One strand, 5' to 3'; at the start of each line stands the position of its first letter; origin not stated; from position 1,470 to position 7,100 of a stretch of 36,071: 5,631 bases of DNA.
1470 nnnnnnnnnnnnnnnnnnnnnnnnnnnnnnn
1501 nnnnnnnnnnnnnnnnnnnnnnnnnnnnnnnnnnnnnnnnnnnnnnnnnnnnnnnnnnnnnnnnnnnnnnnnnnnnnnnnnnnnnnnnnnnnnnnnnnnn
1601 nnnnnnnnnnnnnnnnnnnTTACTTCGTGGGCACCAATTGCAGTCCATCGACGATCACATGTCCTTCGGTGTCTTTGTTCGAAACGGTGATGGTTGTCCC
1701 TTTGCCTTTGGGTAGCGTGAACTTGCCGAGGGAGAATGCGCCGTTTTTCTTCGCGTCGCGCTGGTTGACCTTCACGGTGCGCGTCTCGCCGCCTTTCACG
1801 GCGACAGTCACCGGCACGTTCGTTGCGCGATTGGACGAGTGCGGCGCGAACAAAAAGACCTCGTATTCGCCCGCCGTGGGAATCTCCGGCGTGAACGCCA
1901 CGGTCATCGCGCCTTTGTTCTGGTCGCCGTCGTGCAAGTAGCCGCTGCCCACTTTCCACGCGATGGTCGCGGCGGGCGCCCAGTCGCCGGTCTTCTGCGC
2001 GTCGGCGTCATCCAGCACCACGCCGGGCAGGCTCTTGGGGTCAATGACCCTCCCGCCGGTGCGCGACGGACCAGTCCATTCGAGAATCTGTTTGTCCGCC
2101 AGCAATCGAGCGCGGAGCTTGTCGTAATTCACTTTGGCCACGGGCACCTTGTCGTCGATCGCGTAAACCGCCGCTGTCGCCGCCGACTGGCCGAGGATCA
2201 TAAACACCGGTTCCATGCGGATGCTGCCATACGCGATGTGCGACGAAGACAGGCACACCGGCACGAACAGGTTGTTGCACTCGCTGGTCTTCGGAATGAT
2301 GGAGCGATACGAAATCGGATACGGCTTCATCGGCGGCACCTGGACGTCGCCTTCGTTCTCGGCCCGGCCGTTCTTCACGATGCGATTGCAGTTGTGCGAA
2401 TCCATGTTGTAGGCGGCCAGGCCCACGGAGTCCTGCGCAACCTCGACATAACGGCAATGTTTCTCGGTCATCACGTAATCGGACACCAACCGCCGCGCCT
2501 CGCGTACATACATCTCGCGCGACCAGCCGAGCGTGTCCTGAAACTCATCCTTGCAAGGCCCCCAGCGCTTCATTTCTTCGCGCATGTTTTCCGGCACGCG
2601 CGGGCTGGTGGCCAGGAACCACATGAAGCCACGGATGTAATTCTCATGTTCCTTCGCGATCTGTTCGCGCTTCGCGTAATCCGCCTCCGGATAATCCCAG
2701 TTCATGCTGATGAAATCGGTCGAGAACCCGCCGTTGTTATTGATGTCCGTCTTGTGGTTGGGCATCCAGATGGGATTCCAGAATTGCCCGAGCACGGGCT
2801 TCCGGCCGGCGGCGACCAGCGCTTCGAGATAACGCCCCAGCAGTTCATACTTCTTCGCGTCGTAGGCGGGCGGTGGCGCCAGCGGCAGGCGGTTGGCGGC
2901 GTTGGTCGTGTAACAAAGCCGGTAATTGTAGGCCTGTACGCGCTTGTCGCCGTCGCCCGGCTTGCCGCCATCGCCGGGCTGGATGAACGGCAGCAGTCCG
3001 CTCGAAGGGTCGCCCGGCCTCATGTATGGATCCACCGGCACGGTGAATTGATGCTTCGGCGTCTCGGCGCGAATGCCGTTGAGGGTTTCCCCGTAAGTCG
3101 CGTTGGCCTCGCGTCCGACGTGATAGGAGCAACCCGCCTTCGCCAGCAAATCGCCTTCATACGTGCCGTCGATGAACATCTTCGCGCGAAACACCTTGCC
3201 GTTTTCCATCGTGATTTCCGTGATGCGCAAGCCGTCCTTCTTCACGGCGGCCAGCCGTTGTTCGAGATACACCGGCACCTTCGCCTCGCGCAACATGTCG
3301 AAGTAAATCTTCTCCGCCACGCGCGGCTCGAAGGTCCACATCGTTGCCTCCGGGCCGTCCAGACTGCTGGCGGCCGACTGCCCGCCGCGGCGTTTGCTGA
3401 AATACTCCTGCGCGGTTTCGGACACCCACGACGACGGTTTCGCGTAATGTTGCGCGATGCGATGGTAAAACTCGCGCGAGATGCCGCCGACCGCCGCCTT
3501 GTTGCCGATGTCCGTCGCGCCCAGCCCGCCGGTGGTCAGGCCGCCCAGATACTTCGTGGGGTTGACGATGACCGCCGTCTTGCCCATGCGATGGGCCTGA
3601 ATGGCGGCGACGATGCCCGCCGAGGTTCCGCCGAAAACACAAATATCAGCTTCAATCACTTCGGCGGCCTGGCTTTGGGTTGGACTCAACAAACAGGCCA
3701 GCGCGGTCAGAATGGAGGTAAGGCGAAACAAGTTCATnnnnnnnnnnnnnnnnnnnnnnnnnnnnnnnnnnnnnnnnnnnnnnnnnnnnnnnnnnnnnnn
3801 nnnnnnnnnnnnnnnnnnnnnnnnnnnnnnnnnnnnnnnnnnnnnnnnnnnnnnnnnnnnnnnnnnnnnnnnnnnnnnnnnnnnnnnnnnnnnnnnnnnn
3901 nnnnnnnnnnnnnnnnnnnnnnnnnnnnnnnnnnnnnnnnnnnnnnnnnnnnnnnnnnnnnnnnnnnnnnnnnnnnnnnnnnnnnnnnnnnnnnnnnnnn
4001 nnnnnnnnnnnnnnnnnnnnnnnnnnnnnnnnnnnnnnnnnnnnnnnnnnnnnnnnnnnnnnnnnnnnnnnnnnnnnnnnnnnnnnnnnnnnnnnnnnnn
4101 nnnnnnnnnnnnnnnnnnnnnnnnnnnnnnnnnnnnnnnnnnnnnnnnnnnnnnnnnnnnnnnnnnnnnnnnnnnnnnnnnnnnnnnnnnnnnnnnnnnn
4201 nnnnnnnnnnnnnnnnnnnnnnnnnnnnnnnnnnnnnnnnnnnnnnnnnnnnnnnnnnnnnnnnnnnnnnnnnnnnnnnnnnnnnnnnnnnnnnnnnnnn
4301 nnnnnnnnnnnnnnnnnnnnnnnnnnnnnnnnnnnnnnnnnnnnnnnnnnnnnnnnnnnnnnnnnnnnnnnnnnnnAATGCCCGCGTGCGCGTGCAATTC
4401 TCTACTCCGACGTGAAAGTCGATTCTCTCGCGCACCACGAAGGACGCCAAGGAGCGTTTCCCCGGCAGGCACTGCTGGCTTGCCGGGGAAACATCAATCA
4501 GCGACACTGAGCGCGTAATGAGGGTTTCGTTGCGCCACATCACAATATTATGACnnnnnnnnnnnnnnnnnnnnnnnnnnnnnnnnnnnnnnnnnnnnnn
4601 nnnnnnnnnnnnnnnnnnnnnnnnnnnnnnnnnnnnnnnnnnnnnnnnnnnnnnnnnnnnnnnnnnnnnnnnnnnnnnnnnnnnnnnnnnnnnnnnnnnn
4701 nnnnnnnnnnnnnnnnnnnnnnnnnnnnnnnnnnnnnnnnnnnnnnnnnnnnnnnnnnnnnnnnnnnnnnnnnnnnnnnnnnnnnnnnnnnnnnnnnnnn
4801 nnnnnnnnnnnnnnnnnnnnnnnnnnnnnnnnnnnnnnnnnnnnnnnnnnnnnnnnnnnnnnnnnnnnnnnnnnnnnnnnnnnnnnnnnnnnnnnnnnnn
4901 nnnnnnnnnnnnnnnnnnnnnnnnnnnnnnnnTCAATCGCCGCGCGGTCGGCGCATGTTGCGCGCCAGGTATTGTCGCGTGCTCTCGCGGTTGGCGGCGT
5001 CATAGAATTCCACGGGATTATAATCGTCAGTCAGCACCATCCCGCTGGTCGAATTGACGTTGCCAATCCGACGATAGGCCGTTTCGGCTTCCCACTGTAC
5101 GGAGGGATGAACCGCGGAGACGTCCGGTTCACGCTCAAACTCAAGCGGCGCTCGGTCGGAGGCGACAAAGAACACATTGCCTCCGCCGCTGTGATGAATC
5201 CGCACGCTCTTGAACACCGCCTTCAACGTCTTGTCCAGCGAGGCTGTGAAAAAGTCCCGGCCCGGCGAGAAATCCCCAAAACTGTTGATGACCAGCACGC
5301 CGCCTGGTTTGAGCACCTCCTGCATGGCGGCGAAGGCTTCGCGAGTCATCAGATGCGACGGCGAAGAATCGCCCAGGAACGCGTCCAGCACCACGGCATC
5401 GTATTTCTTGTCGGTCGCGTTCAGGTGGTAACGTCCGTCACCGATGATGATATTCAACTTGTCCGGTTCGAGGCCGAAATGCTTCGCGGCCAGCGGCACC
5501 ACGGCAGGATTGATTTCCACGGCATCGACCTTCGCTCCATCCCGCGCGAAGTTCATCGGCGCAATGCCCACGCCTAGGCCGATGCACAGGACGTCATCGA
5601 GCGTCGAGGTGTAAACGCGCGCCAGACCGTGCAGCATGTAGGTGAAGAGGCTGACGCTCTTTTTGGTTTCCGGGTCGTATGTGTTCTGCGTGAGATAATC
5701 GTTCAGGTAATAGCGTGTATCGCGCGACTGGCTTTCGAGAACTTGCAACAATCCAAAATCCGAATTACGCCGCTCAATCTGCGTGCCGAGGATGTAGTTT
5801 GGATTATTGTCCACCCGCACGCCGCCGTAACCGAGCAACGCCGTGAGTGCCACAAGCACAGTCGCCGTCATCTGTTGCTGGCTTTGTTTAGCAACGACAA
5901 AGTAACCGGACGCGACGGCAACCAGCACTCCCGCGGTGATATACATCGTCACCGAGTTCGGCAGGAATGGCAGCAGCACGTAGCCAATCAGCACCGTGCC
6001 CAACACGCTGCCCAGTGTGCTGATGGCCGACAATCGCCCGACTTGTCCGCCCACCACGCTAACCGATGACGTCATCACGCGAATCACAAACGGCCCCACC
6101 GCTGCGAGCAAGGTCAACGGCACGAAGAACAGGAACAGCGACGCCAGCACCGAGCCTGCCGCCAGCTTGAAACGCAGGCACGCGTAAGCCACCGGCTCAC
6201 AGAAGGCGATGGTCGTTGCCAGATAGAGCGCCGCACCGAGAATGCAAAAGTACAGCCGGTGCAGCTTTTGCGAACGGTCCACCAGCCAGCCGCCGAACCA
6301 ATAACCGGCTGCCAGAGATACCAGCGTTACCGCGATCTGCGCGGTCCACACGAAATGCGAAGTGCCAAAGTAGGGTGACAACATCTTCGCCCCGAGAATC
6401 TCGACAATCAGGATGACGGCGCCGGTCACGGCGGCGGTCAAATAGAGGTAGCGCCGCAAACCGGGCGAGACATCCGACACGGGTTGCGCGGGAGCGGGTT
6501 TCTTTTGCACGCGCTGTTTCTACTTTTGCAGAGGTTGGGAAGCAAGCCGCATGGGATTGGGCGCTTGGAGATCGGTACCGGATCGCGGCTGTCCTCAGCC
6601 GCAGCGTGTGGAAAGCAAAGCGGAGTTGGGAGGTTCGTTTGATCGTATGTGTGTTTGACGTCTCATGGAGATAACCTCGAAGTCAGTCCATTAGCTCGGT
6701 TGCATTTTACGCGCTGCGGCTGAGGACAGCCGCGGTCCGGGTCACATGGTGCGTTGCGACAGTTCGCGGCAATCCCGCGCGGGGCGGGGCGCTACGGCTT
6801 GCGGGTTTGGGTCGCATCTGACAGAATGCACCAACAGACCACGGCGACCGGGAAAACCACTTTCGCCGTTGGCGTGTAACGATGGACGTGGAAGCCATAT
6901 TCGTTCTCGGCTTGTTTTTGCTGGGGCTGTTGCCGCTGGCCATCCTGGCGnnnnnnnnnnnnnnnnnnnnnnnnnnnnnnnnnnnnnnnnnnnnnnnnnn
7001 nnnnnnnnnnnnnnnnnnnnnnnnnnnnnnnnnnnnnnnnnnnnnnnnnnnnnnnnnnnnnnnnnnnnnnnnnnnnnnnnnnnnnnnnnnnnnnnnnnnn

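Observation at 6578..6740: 29-bp near-perfect inverted repeat pair, each arm internally palindromic, bracketing a 105-bp lower-GC core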

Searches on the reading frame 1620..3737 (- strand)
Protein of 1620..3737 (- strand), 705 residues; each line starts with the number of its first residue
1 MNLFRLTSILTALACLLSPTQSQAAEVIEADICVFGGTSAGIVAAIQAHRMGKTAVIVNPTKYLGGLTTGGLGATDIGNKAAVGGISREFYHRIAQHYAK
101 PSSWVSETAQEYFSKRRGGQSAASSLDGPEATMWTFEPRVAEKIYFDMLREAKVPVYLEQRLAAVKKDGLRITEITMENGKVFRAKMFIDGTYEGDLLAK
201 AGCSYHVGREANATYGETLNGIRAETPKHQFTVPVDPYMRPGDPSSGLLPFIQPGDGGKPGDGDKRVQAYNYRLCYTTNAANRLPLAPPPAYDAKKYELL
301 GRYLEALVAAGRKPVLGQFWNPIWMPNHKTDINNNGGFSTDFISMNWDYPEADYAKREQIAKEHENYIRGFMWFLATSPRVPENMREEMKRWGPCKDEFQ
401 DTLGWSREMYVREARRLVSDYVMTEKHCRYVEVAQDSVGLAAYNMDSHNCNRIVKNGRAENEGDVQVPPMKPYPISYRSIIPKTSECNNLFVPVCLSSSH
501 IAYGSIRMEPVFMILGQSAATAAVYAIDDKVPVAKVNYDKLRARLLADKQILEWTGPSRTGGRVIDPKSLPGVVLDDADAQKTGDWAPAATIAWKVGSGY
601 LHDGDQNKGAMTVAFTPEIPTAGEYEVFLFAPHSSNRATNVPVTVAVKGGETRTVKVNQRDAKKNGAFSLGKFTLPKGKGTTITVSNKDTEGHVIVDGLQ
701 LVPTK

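Call 9: search_protein_families(library=pfam, proteins=[window:1620-3737:-])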
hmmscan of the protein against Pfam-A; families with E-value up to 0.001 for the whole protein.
window:1620-3737:- (705 aa): 2 families
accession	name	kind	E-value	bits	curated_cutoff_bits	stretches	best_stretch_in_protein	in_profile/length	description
PF12831.13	FAD_oxidored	-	4e-111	372.7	27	1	31-545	1-416/416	FAD dependent oxidoreductase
PF25275.1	Golvesin_C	-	4.1e-23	82.3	31.6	1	574-702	2-131/132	Golvesin C-terminal domain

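Call 21: find_encoding_contigs(protein=window:1620-3737:-, flank=10000, max_places=6)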
Protein window:1620-3737:- (705 aa): no gene with exactly this product is on record in the collection.

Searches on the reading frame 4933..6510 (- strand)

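Call 9: search_protein_families(library=pfam, proteins=[window:4933-6510:-])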
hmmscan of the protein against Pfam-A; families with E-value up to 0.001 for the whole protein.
window:4933-6510:- (525 aa): 5 families
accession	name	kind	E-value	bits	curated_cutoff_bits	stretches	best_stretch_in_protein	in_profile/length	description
PF08241.18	Methyltransf_11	-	2.9e-08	34.7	21.2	1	308-408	1-95/95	Methyltransferase domain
PF13649.12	Methyltransf_25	-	5.2e-08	33.9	27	1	307-404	1-97/97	Methyltransferase domain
PF01564.23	Spermine_synth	-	6.6e-08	32.7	22.9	1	292-434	7-154/186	Spermine/spermidine synthase domain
PF05430.17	Methyltransf_30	-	2.2e-05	24.8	22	1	348-407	29-87/124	S-adenosyl-L-methionine-dependent methyltransferase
PF08242.18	Methyltransf_12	-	0.00073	20.7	30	0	310-406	3-98/98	Methyltransferase domain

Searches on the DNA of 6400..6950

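Call 45: search_rna_families(source=window, start=6400, end=6950, threshold=evalue, max_evalue=1)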
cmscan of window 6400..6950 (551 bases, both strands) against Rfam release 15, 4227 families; matches with E-value up to 1: 2.
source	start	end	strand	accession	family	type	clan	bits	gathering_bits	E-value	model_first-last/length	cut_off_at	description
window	6546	6578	+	RF01346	CRISPR-DR36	Gene; CRISPR;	-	16.9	38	0.41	1-36/36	no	CRISPR RNA direct repeat element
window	6570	6591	+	RF03139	S4-Bacteroidia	Cis-reg; leader;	CL00119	16.7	34.7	0.64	1-34/34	no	S4-Bacteroidia ribosomal protein leader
